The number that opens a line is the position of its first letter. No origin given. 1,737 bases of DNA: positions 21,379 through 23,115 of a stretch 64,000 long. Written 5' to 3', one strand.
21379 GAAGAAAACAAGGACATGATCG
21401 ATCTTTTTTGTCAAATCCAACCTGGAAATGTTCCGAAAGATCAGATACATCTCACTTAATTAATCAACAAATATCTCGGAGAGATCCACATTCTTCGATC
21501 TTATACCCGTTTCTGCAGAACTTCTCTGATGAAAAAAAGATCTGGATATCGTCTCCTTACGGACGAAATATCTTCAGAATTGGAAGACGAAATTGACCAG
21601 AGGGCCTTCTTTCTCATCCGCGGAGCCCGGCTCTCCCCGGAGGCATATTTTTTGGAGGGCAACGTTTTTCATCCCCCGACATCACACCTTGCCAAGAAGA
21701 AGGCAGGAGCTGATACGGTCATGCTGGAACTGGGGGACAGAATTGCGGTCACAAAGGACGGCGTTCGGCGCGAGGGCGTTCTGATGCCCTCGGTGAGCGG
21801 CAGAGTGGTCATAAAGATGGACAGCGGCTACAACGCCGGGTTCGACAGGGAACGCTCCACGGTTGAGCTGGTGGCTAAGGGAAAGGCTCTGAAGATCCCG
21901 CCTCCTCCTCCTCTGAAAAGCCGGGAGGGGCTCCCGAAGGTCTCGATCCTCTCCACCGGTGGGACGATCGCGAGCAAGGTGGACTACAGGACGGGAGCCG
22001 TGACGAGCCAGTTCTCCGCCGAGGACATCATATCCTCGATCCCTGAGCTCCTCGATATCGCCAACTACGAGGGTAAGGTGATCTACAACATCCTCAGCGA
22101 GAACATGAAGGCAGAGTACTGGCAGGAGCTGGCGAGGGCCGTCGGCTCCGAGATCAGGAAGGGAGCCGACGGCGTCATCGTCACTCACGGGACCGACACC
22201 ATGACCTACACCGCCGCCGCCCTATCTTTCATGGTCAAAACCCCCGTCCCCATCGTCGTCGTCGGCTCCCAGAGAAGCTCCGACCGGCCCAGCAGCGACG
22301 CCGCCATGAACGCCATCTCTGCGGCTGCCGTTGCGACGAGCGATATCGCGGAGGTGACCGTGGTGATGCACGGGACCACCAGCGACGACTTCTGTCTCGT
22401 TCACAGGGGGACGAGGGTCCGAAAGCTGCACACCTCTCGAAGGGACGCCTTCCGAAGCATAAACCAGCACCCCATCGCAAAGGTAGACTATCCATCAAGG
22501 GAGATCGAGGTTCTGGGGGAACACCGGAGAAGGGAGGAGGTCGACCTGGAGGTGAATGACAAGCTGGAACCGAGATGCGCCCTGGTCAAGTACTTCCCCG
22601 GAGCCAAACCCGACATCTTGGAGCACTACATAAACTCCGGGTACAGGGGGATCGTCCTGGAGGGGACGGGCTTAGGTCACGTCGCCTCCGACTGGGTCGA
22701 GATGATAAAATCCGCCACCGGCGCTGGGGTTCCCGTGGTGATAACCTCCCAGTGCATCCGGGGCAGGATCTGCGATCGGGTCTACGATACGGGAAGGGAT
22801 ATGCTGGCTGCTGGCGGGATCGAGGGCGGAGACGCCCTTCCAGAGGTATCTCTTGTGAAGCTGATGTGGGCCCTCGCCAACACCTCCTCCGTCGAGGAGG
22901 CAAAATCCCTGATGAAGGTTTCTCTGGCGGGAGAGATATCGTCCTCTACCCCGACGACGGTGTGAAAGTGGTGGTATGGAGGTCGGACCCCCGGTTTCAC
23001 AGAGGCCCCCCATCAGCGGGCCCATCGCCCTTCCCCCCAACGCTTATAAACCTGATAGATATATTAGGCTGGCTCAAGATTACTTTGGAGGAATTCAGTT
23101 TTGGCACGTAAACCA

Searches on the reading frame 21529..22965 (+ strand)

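Call 31: search_protein_families(library=pfam, proteins=[window:21529-22965:+], max_evalue=0.001)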
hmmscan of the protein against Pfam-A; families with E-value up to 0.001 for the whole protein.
window:21529-22965:+ (478 aa): 3 families
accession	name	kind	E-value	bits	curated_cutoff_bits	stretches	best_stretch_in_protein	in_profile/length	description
PF00710.25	Asparaginase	-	5.5e-65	219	22.5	1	137-320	1-181/193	Asparaginase, N-terminal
PF17763.6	Asparaginase_C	-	2.3e-32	111.8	34.6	1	351-462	3-114/114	Glutaminase/Asparaginase C-terminal domain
PF18195.6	GatD_N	-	2.6e-14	52.7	25.7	1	67-115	2-54/54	GatD N-terminal domain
